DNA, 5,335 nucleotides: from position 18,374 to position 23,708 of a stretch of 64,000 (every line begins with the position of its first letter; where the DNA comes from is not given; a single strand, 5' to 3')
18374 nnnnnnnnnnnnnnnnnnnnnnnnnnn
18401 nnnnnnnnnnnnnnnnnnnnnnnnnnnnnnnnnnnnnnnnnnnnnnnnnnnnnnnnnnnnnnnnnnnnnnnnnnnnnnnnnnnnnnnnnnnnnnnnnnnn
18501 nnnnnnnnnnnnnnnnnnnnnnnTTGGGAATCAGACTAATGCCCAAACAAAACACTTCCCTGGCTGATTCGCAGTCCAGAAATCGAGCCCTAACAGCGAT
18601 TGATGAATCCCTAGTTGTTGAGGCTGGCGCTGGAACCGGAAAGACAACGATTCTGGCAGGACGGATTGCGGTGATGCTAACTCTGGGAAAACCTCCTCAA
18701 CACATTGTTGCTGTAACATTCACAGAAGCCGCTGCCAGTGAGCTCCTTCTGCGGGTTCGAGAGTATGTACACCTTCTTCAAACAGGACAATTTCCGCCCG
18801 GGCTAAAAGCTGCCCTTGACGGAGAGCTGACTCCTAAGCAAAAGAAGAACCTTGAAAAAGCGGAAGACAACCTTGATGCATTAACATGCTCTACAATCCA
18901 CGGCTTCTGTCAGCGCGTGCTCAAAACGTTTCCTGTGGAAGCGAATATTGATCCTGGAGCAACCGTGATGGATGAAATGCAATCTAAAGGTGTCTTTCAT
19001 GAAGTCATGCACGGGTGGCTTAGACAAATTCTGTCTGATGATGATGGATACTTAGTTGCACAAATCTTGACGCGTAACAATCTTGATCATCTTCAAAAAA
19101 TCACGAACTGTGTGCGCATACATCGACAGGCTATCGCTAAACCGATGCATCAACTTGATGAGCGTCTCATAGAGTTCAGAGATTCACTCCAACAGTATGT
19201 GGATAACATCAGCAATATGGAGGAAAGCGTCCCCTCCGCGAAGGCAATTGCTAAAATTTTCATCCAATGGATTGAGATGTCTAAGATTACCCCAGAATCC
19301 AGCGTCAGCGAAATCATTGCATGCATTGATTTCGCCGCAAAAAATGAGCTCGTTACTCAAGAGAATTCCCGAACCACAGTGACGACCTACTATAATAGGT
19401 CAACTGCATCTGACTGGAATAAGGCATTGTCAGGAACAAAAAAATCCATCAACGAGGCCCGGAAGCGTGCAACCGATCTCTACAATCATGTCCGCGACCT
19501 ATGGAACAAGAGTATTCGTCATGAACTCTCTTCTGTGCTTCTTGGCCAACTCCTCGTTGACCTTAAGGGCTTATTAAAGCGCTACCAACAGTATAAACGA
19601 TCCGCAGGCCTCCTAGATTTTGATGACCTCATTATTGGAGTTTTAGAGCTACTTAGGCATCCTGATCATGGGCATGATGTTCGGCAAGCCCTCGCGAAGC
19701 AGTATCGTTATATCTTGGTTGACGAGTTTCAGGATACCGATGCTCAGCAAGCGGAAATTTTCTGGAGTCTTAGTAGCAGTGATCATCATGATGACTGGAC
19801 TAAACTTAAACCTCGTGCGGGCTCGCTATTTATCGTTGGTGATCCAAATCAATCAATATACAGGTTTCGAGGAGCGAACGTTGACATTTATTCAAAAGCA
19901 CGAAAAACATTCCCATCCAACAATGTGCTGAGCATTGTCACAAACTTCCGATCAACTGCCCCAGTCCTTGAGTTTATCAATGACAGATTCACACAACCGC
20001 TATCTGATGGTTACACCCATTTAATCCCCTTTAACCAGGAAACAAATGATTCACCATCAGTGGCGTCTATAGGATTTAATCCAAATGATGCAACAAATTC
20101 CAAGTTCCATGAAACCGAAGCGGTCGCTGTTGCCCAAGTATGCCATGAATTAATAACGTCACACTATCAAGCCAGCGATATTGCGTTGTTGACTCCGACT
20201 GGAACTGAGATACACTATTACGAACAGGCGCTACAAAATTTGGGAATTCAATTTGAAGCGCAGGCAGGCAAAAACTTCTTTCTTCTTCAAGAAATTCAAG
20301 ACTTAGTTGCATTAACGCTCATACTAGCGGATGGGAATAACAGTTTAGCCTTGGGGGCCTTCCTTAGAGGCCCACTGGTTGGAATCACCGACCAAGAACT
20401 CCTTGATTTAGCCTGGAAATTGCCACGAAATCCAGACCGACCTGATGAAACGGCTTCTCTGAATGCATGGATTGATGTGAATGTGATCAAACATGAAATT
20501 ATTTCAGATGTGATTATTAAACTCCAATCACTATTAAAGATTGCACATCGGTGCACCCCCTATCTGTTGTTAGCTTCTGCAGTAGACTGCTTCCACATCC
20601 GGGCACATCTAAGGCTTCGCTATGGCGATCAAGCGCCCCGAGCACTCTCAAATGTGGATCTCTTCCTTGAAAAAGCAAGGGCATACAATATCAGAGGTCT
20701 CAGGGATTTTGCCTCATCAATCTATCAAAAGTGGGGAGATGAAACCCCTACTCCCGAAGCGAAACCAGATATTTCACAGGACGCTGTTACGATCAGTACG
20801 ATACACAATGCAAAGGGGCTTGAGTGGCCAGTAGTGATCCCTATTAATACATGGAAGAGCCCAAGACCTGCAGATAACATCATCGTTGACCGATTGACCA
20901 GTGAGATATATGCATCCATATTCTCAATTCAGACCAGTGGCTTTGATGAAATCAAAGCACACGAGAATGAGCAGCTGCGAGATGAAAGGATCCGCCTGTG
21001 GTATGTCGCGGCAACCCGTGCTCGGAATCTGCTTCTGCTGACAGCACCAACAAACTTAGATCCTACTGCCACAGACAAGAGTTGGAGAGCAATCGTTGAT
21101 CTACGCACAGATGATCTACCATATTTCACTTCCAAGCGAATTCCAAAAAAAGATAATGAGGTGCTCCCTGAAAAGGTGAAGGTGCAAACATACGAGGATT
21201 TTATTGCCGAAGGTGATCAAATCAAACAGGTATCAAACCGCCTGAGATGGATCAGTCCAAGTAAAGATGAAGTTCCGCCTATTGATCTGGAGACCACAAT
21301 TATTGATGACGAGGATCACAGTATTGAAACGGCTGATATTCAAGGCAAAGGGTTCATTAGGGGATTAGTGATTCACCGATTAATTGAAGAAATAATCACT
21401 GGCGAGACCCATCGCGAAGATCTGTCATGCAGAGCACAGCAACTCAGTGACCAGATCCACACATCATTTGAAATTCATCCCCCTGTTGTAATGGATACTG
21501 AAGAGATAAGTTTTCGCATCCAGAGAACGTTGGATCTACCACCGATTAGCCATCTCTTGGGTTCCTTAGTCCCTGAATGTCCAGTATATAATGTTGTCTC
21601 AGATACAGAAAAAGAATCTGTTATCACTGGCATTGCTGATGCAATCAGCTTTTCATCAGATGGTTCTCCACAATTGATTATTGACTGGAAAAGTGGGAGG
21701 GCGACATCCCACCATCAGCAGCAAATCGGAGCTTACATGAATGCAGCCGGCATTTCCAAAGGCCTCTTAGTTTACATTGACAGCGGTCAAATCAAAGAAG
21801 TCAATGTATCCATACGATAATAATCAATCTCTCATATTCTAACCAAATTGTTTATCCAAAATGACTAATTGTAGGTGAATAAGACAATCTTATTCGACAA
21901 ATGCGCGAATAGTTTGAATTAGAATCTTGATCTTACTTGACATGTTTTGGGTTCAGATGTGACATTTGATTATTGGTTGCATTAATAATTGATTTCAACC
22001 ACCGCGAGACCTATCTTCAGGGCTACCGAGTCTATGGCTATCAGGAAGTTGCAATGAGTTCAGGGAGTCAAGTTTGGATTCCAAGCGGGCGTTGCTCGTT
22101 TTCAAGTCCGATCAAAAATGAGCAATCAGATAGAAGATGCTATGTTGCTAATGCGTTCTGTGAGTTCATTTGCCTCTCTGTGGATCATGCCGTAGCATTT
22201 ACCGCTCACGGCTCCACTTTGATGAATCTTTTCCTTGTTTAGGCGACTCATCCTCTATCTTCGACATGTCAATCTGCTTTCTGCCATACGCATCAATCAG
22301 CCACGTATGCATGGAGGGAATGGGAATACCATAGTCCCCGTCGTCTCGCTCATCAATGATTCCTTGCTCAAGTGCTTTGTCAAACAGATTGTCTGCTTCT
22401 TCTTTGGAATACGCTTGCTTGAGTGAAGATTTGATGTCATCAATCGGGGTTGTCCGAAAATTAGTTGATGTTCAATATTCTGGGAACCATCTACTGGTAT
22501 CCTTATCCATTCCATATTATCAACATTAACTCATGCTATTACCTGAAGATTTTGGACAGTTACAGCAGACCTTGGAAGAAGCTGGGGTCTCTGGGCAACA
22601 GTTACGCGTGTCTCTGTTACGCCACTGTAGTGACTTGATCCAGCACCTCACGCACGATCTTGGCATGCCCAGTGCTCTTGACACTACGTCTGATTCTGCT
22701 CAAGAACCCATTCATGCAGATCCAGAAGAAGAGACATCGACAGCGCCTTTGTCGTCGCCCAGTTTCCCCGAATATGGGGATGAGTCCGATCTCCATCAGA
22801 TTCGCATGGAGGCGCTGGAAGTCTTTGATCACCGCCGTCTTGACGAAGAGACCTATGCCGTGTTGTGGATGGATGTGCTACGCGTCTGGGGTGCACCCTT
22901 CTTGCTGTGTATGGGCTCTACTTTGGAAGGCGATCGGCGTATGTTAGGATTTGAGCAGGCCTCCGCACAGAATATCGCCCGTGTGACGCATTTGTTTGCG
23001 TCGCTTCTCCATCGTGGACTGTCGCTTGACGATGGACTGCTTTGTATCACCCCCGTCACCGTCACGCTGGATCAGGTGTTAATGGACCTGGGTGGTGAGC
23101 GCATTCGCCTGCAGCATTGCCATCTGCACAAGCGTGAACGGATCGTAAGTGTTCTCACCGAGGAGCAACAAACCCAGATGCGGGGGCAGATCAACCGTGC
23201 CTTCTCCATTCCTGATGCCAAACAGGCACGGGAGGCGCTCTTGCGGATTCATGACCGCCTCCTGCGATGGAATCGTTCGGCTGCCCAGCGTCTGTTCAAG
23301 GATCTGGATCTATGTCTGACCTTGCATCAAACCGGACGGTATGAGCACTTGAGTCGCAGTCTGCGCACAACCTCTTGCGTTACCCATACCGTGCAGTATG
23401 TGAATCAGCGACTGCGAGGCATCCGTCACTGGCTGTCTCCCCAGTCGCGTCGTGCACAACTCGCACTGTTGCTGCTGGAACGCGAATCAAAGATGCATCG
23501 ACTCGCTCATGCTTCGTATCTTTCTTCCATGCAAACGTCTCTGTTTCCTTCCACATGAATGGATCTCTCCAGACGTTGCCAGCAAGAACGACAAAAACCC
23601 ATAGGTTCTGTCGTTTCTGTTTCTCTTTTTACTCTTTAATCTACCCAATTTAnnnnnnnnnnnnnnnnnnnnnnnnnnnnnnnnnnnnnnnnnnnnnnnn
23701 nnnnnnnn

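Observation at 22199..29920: Tandem array of mosaic P-loop ATPase paralogues with segmental near-identity and discrete hypervariable cassettes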

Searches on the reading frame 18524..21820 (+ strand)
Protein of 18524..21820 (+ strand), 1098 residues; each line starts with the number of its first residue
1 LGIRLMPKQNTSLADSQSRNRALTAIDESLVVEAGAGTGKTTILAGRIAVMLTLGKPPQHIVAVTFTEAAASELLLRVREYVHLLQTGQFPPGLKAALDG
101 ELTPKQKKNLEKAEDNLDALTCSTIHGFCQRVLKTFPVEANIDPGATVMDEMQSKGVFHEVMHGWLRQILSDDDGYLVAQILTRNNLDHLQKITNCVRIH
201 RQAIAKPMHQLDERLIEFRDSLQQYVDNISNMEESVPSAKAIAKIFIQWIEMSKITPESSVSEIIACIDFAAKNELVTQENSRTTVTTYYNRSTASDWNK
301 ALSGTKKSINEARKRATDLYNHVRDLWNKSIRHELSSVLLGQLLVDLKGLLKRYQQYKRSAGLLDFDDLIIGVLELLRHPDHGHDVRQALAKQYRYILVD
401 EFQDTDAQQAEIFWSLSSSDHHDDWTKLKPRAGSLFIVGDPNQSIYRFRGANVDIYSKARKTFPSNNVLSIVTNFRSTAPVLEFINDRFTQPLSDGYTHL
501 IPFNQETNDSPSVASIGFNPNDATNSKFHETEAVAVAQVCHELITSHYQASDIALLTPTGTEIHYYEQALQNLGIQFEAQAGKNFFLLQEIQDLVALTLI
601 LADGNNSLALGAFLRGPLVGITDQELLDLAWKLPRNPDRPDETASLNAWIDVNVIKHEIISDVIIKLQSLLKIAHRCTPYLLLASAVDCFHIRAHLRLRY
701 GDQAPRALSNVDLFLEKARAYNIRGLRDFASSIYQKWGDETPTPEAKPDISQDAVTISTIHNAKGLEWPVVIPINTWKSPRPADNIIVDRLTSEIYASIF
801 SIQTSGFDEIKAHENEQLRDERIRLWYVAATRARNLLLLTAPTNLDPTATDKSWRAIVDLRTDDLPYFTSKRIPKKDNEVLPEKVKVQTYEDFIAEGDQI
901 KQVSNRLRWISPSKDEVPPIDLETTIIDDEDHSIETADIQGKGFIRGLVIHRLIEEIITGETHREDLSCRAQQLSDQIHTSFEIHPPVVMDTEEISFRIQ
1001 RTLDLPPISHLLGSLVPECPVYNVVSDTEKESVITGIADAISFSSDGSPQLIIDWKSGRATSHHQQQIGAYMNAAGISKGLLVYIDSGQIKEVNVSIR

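Call 7: search_protein_families(library=pfam, proteins=[window:18524-21820:+], max_evalue=0.01)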
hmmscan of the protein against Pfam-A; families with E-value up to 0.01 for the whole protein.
window:18524-21820:+ (1098 aa): 7 families
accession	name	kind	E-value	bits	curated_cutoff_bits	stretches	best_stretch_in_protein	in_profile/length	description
PF00580.27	UvrD-helicase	-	2.1e-59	201.9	23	1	18-464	4-271/271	UvrD/REP helicase N-terminal domain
PF13361.12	UvrD_C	-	1.5e-24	87.5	25.6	2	751-840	283-346/350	UvrD-like helicase C-terminal domain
PF13245.12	AAA_19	-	3.1e-16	60.2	25.1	1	27-449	11-134/134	AAA domain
PF13538.12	UvrD_C_2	-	8.2e-09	35.6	27.4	1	755-776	2-25/52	UvrD-like helicase C-terminal domain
PF13604.12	AAA_30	-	0.00046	20.4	27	1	21-74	12-62/191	AAA domain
PF12705.13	PDDEXK_1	-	0.0053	17.2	22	0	945-1075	36-169/247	PD-(D/E)XK nuclease superfamily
PF13087.12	AAA_12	-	0.0063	16.5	27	0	522-571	81-130/195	AAA domain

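Call 8: search_protein_families(library=padloc, proteins=[window:18524-21820:+], max_evalue=0.01)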
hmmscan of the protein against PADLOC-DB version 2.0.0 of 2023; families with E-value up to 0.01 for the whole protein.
window:18524-21820:+ (1098 aa): 50 families (the best 25 are shown)
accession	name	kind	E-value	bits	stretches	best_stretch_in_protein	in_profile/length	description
PDLC03802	RTasHel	-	1.9e-48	163.8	2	344-623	146-381/675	DRT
PDLC00132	GajB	-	7e-37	125.4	2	347-486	171-296/625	UrvD helicase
PDLC00117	GajB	-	1.3e-35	121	2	347-581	175-381/604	UrvD helicase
PDLC00114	GajB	-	1.1e-32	111.5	2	311-602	134-402/635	UrvD helicase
PDLC00127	GajB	-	6.6e-31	105.5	2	347-487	158-287/594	UrvD helicase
PDLC00122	GajB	-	3.1e-30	103.6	2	387-486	156-244/502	UrvD helicase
PDLC00112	GajB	-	8.4e-30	101.9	3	353-484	171-290/581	UrvD helicase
PDLC00103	GajB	-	6e-28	96.1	2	363-595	184-393/612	UrvD helicase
PDLC00107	GajB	-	1.4e-27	94.6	3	359-476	184-285/587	UrvD helicase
PDLC00119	GajB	-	5.4e-27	92.9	2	349-487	177-298/565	UrvD helicase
PDLC00130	GajB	-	1.8e-26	90.6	2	353-484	168-285/589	UrvD helicase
PDLC00123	GajB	-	4.7e-24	82.9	2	386-485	169-255/540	UrvD helicase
PDLC00149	GajB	-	2e-23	80.7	2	356-482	169-283/577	UrvD helicase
PDLC00129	GajB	-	6.8e-23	79.1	2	359-487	193-307/594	UrvD helicase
PDLC00136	GajB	-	1.3e-22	78.4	3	353-481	167-280/570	UrvD helicase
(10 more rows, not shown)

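Call 13: search_protein_families(library=ncbifam, proteins=[window:18524-21820:+], max_evalue=0.001)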
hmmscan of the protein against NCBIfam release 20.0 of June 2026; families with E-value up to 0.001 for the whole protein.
window:18524-21820:+ (1098 aa): 14 families
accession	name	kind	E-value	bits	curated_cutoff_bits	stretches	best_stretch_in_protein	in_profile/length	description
TIGR02784.1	addA_alphas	equivalog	2.2e-80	271.4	860.75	2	28-493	11-497/1138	double-strand break repair helicase AddA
TIGR00609.1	recB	equivalog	4.8e-75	253.5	696.05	1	27-846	9-817/1175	exodeoxyribonuclease V subunit beta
TIGR02785.1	addA_Gpos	equivalog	1e-61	209.1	707.65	2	19-494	6-485/1234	helicase-exonuclease AddAB subunit AddA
TIGR01073.1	pcrA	equivalog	6e-55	186.9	911.2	2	352-772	171-566/725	DNA helicase PcrA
NF010485.0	PRK13909.1-2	equivalog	7e-50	170.1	650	2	28-580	4-503/909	RecB-like helicase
NF008743.0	PRK11773.1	equivalog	4.7e-43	147.5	965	2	349-772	172-571/720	DNA helicase II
TIGR01074.1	rep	equivalog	6.2e-43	147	951.45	2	350-772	166-569/668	DNA helicase Rep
TIGR01075.1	uvrD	equivalog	1e-41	143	1144.45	2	351-772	169-566/715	DNA helicase II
NF008128.0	PRK10876.1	equivalog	1.3e-40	138.9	1697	1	29-506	19-478/1181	exodeoxyribonuclease V subunit beta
NF010487.0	PRK13909.1-4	equivalog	1.1e-35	123.2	759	2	350-584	280-509/924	RecB-like helicase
NF008172.0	PRK10919.1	equivalog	4.9e-29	101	1168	2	352-610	169-402/673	DNA helicase Rep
NF008276.0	PRK11054.1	equivalog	1.9e-22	79.5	543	2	347-490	392-516/684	DNA helicase IV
NF010484.0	PRK13909.1-1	equivalog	1e-16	59.9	1074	2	392-500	343-446/945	RecB-like helicase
NF010486.0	PRK13909.1-3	equivalog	5.4e-15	54.5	1109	1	359-495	297-429/921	RecB-like helicase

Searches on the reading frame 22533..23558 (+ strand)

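Call 7: search_protein_families(library=pfam, proteins=[window:22533-23558:+], max_evalue=0.01)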
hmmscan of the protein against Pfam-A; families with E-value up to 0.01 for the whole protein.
window:22533-23558:+ (341 aa): 1 family
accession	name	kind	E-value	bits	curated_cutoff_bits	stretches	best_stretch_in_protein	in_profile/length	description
PF00872.24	Transposase_mut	-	1.2e-09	38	21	1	91-295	144-346/379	Transposase, Mutator family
